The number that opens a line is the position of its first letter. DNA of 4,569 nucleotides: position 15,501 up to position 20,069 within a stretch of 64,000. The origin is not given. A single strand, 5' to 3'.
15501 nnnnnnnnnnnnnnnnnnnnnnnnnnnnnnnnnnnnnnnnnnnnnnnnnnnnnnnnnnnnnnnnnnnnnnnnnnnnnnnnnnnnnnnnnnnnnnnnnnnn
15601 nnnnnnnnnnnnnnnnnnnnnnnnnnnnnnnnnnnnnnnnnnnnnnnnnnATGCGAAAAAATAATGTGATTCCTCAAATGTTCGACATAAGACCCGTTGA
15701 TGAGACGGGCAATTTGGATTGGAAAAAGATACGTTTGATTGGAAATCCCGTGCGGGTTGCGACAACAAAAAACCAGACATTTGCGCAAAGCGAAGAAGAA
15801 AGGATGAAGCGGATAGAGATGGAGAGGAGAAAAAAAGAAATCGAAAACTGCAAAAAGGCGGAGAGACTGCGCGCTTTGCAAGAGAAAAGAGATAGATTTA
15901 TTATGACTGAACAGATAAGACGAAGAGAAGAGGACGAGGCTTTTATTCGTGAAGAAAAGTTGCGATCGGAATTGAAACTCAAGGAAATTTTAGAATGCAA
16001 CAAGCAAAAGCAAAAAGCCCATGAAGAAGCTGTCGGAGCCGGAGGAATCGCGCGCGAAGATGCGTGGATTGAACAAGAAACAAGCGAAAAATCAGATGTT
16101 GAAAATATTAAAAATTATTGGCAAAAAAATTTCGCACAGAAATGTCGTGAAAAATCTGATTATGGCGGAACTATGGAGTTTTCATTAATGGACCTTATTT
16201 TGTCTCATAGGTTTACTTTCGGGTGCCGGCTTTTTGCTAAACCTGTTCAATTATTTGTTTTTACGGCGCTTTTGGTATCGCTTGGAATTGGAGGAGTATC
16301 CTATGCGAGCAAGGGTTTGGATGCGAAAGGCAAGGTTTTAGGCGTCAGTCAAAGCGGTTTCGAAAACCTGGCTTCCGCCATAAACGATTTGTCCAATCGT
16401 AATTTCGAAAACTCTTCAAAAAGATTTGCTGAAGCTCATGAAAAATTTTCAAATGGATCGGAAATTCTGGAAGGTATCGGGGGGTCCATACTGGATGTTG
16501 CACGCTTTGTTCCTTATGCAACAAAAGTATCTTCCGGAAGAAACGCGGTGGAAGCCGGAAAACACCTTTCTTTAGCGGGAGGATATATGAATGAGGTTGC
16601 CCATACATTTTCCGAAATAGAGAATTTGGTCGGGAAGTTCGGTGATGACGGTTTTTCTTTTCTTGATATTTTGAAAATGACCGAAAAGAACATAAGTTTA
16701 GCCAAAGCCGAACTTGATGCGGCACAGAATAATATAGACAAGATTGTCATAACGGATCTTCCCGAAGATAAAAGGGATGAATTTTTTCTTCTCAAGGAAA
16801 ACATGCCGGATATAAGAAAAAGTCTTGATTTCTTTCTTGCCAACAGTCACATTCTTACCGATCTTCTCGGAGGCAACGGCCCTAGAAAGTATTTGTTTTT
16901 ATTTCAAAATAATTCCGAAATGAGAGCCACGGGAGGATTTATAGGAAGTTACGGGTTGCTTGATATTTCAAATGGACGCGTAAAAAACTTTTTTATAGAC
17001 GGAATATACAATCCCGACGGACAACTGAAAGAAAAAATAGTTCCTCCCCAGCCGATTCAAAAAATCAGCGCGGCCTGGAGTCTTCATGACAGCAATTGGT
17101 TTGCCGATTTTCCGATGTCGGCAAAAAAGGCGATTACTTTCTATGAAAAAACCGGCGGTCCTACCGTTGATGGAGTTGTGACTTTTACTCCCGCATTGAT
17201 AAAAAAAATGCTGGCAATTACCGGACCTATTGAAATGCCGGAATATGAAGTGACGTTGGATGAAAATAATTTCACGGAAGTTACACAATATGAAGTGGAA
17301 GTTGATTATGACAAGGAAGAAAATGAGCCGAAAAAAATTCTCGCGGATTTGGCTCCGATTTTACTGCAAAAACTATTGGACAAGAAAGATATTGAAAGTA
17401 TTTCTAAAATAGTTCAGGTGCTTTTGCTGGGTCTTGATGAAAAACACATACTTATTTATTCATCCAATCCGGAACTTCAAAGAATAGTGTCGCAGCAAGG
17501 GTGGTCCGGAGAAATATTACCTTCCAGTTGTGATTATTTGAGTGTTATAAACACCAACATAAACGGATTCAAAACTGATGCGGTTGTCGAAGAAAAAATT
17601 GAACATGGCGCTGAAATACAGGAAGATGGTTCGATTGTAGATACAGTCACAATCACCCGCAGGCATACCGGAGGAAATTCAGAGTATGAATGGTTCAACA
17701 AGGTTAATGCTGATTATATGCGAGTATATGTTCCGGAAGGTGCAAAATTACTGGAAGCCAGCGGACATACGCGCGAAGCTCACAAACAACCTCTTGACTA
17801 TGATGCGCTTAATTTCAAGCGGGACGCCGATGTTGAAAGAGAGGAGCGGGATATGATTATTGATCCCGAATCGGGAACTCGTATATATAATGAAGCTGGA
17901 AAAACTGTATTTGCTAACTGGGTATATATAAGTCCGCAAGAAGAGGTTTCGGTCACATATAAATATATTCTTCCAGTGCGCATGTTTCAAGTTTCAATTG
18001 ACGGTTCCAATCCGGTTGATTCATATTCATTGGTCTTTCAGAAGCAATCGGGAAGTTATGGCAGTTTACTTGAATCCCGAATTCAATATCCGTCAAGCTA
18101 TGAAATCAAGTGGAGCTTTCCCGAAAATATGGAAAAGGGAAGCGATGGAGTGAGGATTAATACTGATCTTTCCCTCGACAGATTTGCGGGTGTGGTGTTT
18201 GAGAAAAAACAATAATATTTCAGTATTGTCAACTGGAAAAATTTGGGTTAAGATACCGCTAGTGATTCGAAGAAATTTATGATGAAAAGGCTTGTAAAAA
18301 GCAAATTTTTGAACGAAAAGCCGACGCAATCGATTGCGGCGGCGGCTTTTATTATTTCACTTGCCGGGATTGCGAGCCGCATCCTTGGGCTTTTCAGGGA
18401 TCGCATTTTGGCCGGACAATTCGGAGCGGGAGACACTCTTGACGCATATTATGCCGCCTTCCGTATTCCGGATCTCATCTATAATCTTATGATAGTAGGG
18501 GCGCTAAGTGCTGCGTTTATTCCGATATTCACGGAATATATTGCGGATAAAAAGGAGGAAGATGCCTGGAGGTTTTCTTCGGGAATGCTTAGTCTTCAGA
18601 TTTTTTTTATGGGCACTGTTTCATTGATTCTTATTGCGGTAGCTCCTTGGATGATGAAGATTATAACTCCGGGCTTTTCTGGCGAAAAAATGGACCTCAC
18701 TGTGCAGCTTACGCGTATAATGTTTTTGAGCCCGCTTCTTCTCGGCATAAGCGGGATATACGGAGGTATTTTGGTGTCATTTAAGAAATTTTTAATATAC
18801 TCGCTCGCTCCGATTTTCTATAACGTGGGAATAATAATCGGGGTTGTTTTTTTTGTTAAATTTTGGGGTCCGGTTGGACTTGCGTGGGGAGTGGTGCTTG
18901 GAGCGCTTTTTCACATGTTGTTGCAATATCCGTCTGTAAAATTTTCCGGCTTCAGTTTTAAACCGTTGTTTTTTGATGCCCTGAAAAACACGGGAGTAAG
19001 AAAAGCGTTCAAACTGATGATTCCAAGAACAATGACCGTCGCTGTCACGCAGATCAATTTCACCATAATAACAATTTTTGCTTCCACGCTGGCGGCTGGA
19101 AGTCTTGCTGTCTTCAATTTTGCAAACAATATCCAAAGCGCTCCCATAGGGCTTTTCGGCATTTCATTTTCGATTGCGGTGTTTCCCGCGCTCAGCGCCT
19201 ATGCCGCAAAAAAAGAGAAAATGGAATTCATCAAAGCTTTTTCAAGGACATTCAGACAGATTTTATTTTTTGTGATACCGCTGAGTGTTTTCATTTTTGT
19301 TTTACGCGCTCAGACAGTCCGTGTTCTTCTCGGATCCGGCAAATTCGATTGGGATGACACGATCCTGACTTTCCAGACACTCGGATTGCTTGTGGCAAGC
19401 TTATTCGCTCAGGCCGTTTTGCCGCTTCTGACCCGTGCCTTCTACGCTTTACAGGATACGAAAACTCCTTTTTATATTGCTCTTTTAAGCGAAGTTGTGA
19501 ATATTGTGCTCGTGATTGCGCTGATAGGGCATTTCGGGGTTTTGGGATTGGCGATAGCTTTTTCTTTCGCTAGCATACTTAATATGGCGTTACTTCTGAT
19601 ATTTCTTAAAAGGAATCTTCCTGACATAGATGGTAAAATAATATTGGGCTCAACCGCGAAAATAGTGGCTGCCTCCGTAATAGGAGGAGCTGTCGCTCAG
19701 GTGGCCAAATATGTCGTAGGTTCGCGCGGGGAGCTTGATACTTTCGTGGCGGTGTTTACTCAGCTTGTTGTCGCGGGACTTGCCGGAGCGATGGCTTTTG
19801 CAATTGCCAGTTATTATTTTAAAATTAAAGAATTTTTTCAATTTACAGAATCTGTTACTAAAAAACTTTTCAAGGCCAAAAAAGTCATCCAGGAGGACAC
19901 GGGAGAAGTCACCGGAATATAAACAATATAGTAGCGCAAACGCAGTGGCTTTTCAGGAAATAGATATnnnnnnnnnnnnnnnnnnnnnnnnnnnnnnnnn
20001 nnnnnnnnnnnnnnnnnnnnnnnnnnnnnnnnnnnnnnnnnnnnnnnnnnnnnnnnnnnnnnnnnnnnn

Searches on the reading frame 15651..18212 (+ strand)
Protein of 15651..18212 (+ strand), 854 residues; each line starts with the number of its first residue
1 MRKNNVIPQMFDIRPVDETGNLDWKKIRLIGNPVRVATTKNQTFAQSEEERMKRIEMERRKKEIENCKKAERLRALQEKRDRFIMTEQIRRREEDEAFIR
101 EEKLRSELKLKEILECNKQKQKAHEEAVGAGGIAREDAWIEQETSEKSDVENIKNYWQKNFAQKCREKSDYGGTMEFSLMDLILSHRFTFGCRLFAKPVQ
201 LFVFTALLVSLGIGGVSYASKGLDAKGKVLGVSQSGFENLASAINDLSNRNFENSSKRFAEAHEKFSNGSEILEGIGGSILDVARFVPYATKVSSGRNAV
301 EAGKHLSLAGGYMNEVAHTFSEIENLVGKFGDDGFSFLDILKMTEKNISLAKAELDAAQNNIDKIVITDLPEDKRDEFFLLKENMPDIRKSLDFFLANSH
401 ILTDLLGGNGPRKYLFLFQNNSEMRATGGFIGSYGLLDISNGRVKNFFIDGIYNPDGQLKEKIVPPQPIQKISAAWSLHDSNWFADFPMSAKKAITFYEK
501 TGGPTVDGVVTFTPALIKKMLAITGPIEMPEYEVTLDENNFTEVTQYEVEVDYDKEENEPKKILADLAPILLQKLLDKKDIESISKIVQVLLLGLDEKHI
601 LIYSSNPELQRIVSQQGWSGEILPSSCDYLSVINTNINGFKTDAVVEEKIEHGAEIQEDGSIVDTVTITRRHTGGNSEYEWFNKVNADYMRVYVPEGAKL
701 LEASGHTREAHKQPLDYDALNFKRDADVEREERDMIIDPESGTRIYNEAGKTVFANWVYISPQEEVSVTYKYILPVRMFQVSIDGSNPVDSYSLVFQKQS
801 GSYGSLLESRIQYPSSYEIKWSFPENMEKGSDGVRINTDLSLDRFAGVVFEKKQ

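Call 23: search_protein_families(library=pfam, proteins=[window:15651-18212:+], max_evalue=0.001)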
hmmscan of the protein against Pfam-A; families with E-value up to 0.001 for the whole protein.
window:15651-18212:+ (854 aa): 1 family
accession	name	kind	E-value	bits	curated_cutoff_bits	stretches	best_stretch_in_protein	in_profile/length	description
PF13196.11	DUF4012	-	3.5e-30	105.8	28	1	409-548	1-142/144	Protein of unknown function (DUF4012)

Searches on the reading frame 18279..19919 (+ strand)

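Call 23: search_protein_families(library=pfam, proteins=[window:18279-19919:+], max_evalue=0.001)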
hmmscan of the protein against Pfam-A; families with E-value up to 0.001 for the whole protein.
window:18279-19919:+ (547 aa): 3 families
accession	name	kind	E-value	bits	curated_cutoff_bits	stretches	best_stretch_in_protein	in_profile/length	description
PF03023.19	MurJ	-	2.8e-96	323.3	27.4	1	45-479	2-436/451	Lipid II flippase MurJ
PF01554.23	MatE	-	1e-09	38.7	24.9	1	251-411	3-158/161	MatE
PF13440.11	Polysacc_synt_3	-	5.9e-08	32.7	23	1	108-353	55-286/293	Polysaccharide biosynthesis protein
